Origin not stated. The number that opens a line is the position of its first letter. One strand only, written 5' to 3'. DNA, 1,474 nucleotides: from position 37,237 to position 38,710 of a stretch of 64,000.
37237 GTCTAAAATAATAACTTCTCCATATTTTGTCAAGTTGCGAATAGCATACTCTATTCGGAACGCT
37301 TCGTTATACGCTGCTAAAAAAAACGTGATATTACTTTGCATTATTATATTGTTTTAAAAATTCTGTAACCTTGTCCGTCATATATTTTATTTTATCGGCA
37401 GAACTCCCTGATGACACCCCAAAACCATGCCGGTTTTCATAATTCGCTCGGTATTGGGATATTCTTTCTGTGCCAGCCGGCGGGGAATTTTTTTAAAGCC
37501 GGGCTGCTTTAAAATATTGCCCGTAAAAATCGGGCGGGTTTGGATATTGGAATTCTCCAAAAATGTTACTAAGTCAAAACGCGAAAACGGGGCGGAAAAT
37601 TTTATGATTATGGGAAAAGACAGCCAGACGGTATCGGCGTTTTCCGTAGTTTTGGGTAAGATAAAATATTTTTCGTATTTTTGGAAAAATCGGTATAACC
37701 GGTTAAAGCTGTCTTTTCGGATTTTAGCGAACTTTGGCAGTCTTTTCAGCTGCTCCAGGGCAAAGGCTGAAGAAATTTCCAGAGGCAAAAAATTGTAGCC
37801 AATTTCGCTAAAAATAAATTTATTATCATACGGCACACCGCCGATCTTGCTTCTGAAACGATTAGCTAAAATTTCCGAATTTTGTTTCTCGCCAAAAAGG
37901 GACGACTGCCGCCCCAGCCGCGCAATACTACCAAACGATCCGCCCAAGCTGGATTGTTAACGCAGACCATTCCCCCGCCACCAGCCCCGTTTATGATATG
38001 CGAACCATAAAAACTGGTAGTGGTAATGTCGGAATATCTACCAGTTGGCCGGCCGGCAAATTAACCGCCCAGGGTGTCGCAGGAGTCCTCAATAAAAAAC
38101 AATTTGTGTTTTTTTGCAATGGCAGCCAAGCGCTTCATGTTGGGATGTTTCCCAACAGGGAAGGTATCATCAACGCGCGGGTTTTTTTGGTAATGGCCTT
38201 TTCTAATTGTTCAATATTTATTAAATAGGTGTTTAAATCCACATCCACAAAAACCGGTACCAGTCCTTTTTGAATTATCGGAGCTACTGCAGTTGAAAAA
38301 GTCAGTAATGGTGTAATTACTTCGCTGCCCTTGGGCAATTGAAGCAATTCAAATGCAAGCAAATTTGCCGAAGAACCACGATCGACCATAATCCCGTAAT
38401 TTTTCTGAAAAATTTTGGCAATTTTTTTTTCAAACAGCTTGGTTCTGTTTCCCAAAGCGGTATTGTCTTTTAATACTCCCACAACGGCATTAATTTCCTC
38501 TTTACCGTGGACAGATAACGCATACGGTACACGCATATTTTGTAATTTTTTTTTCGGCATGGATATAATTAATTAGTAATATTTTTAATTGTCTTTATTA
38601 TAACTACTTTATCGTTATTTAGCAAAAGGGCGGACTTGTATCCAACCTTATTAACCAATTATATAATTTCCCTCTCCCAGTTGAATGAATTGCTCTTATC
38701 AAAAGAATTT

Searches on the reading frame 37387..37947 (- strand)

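Call 86: search_protein_families(library=pfam, max_evalue=0.001, proteins=[window:37387-37947:-])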
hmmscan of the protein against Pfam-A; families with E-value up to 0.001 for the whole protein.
window:37387-37947:- (186 aa): 1 family
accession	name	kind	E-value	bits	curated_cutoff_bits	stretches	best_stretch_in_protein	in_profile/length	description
PF01041.23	DegT_DnrJ_EryC1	-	5.1e-17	62.6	19.8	1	39-181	206-346/360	DegT/DnrJ/EryC1/StrS aminotransferase family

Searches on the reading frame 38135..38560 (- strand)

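Call 86: search_protein_families(library=pfam, max_evalue=0.001, proteins=[window:38135-38560:-])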
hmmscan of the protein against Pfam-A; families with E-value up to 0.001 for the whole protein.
window:38135-38560:- (141 aa): 2 families
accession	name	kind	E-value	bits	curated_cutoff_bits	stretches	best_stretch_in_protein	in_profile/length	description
PF01041.23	DegT_DnrJ_EryC1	-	6.2e-28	98.5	19.8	1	19-138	4-124/360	DegT/DnrJ/EryC1/StrS aminotransferase family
PF00155.27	Aminotran_1_2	-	2.3e-05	24.2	19.7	1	41-132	45-152/361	Aminotransferase class I and II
